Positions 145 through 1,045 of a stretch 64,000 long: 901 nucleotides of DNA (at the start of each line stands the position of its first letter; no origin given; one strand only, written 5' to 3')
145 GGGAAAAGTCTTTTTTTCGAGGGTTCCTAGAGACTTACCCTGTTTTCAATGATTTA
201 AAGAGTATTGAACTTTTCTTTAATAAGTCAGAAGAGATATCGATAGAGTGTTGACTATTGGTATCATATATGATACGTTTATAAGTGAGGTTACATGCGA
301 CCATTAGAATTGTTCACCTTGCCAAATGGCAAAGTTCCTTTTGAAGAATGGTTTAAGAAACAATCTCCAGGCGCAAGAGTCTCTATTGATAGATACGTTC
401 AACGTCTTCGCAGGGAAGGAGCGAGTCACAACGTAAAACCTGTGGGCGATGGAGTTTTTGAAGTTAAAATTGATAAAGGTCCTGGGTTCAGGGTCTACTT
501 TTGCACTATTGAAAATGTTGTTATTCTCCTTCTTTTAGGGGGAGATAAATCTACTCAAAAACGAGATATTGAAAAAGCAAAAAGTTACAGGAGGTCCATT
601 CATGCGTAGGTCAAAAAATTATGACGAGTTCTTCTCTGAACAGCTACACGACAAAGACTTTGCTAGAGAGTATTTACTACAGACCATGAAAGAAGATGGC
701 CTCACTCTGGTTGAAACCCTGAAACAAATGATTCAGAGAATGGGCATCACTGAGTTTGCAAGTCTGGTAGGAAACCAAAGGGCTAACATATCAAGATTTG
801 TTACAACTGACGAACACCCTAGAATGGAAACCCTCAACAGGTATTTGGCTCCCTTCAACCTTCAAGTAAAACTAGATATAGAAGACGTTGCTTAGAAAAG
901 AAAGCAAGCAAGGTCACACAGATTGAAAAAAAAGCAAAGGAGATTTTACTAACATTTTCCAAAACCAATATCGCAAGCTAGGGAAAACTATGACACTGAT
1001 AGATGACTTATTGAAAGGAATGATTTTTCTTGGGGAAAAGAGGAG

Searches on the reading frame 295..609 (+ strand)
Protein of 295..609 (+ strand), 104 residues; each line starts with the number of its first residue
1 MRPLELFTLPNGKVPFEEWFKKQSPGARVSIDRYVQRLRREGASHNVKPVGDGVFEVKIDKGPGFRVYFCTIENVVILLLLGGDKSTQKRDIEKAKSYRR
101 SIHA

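Call 64: search_protein_families(library=pfam, proteins=[window:295-609:+], max_evalue=0.001)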
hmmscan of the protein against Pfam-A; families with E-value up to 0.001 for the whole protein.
window:295-609:+ (104 aa): 1 family
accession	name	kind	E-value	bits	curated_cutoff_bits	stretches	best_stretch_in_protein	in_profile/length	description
PF05973.20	Gp49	-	2.4e-09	37.5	23.9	1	18-95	1-85/90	Phage derived protein Gp49-like (DUF891)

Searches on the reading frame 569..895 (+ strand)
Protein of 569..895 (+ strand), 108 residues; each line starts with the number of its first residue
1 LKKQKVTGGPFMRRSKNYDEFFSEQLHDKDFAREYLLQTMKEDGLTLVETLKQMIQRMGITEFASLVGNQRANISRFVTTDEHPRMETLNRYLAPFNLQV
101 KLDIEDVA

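Call 64: search_protein_families(library=pfam, proteins=[window:569-895:+], max_evalue=0.001)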
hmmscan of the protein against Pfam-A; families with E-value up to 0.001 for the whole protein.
window:569-895:+ (108 aa): 1 family
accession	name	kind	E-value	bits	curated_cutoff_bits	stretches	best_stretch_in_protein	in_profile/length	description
PF21716.3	dnstrm_HI1420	-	2.6e-06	27.6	27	1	22-101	7-87/90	Probable addiction module antidote protein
